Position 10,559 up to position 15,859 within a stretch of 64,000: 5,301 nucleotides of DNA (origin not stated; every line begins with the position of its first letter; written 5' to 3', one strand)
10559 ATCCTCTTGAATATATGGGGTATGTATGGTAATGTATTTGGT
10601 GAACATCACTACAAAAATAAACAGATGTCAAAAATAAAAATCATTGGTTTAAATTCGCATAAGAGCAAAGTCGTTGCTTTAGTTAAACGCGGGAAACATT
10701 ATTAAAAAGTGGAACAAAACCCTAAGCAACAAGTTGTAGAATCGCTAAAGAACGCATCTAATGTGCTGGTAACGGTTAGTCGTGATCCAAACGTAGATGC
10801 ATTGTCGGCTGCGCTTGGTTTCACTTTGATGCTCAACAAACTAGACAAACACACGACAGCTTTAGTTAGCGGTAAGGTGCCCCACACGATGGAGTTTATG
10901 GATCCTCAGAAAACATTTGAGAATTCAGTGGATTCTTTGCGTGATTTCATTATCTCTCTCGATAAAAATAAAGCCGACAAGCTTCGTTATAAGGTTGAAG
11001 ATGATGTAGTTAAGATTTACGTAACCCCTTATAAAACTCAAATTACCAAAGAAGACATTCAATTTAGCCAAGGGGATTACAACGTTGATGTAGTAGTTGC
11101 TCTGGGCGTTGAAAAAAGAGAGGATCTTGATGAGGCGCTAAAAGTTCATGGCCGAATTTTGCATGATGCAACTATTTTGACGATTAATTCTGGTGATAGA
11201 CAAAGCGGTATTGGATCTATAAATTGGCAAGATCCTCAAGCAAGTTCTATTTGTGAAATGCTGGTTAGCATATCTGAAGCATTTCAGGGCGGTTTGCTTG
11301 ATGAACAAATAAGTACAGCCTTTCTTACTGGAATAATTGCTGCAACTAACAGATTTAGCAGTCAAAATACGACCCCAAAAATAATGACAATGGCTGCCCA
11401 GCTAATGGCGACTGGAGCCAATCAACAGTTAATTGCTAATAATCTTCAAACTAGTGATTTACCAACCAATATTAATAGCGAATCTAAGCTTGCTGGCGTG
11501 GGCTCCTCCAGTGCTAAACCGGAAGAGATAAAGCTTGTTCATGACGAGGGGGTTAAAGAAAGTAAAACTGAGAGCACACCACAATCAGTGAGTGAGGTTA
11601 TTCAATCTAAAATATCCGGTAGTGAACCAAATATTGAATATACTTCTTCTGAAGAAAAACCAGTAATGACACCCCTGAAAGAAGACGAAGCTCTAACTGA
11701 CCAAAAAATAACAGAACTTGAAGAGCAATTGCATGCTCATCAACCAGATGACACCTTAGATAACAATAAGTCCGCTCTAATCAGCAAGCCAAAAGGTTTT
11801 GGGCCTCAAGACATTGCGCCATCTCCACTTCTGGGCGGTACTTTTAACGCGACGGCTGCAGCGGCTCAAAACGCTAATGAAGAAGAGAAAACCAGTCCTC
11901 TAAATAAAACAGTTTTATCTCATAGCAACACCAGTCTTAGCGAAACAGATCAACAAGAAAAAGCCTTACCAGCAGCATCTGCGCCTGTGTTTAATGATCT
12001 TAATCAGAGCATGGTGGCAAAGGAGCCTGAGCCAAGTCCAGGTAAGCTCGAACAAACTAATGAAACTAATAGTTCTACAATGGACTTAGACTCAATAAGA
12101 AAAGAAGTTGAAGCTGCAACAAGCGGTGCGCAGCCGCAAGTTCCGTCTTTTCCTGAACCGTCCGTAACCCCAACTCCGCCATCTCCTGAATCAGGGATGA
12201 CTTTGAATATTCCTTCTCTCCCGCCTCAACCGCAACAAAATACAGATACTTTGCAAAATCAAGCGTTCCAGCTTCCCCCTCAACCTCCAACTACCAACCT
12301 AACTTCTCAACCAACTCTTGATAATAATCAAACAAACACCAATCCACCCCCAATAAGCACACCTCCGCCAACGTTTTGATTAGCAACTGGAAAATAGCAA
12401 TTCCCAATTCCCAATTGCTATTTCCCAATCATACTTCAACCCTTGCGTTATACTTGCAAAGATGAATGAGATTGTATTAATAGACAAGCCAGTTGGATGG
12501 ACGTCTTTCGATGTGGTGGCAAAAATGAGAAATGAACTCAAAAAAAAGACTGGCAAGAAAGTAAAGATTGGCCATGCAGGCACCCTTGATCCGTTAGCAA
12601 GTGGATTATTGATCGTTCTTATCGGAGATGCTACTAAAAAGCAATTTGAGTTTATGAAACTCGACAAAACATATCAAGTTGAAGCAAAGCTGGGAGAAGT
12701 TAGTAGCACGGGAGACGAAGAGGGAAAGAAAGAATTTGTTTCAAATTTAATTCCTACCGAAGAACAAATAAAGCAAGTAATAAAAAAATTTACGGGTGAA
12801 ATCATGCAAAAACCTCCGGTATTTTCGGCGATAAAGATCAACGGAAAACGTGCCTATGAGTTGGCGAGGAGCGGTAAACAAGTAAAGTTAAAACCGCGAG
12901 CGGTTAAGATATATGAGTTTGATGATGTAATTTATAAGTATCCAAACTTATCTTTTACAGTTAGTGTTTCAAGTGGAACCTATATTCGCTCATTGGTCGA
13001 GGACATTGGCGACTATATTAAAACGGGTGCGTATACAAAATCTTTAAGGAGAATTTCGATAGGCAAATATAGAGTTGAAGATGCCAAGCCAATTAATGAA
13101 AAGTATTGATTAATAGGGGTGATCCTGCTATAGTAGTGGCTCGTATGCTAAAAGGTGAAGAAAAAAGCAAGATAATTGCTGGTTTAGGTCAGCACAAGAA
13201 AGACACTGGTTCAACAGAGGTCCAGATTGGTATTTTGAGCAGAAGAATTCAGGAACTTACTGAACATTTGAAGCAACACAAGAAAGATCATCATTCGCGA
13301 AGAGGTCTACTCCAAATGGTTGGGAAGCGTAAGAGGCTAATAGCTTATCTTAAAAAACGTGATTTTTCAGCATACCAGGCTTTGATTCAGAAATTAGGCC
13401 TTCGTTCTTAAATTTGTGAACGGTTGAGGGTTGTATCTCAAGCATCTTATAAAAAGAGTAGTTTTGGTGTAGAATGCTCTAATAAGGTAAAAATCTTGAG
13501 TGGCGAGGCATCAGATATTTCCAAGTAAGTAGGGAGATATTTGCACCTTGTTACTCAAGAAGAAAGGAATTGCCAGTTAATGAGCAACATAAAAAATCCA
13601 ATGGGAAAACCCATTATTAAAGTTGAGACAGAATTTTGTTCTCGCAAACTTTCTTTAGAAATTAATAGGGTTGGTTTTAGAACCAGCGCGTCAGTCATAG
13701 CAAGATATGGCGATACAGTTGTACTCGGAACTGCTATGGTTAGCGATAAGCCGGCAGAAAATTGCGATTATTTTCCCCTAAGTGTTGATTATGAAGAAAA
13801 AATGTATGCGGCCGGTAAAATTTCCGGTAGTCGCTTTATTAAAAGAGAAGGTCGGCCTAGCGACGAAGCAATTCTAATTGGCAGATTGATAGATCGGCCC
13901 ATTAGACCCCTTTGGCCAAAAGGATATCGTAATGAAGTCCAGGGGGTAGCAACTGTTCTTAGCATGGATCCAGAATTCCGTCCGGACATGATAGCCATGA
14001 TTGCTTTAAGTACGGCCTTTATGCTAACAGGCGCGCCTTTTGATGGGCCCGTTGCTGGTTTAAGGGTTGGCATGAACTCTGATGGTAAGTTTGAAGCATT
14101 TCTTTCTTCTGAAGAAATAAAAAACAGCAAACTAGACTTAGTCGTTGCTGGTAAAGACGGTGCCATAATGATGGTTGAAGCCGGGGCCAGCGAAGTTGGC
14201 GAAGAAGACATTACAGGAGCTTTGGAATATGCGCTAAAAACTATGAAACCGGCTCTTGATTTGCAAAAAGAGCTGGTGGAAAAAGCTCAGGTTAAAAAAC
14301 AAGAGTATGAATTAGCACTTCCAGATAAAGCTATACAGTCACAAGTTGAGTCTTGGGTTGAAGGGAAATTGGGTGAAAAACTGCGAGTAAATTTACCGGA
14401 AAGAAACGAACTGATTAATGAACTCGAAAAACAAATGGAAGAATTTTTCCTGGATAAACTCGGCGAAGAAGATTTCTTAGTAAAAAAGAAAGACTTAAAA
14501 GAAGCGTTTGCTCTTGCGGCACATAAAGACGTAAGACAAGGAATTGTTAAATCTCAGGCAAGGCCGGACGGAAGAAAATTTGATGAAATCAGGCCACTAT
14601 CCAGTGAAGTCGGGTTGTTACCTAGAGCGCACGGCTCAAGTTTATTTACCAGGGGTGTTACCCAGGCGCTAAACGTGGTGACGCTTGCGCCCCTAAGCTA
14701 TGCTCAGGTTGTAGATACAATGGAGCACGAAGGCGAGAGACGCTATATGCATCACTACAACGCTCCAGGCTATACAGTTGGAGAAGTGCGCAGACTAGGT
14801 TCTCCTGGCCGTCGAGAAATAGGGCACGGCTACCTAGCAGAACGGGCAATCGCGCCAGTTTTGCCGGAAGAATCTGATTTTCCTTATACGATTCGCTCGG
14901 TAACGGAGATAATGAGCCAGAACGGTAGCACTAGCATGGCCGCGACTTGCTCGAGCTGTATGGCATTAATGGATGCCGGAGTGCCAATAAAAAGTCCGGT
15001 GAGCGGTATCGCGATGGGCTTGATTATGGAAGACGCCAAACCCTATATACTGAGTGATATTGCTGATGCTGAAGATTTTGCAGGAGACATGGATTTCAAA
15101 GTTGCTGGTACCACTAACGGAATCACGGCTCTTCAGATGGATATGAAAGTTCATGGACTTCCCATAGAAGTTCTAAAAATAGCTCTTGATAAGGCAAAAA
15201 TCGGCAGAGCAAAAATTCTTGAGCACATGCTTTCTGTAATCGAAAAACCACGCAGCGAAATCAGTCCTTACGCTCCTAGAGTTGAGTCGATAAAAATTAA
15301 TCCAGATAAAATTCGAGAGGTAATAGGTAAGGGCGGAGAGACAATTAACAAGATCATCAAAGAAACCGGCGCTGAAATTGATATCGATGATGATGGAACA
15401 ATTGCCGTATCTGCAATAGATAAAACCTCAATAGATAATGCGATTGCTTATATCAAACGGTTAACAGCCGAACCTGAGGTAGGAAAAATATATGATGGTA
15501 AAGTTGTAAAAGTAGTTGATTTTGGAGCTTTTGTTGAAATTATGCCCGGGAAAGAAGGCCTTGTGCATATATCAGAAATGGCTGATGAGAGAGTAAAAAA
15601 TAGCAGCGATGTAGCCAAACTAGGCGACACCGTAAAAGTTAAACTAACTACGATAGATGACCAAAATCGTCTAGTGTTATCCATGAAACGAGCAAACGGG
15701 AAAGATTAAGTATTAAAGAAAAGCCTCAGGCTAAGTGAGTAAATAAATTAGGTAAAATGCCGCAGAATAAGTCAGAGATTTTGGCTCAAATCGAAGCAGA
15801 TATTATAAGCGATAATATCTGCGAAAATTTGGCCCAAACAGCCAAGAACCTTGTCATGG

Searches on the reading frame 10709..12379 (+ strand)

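Call 84: search_protein_families(library=pfam, proteins=[window:10709-12379:+], max_evalue=0.001)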
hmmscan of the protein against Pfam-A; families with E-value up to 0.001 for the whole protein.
window:10709-12379:+ (556 aa): 1 family
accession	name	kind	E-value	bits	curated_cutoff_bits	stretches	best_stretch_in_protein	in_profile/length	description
PF01368.27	DHH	-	0.0005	20.8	28.1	0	18-209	1-125/125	DHH family, N-terminal domain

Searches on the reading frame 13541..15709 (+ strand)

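Call 84: search_protein_families(library=pfam, proteins=[window:13541-15709:+], max_evalue=0.001)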
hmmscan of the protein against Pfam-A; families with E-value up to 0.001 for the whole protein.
window:13541-15709:+ (722 aa): 6 families
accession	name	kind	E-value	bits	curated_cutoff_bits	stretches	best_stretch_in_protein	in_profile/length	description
PF01138.27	RNase_PH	-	9.3e-47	159.1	25.5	2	349-482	1-130/130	3' exoribonuclease family, domain 1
PF00575.29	S1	-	1.8e-21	76.7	22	1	644-716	1-74/74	S1 RNA binding domain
PF00013.35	KH_1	-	2.7e-11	43.5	21.5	1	582-639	2-65/66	KH domain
PF03725.20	RNase_PH_C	-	2.9e-11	43.6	20.8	1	170-233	2-66/67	3' exoribonuclease family, domain 2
PF03726.19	PNPase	-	6.3e-06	27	24.6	1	266-346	3-81/81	Polyribonucleotide nucleotidyltransferase, RNA binding domain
PF23459.1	S1_RRP5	-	0.00078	20.4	27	0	648-713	4-69/72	RRP5 S1 domain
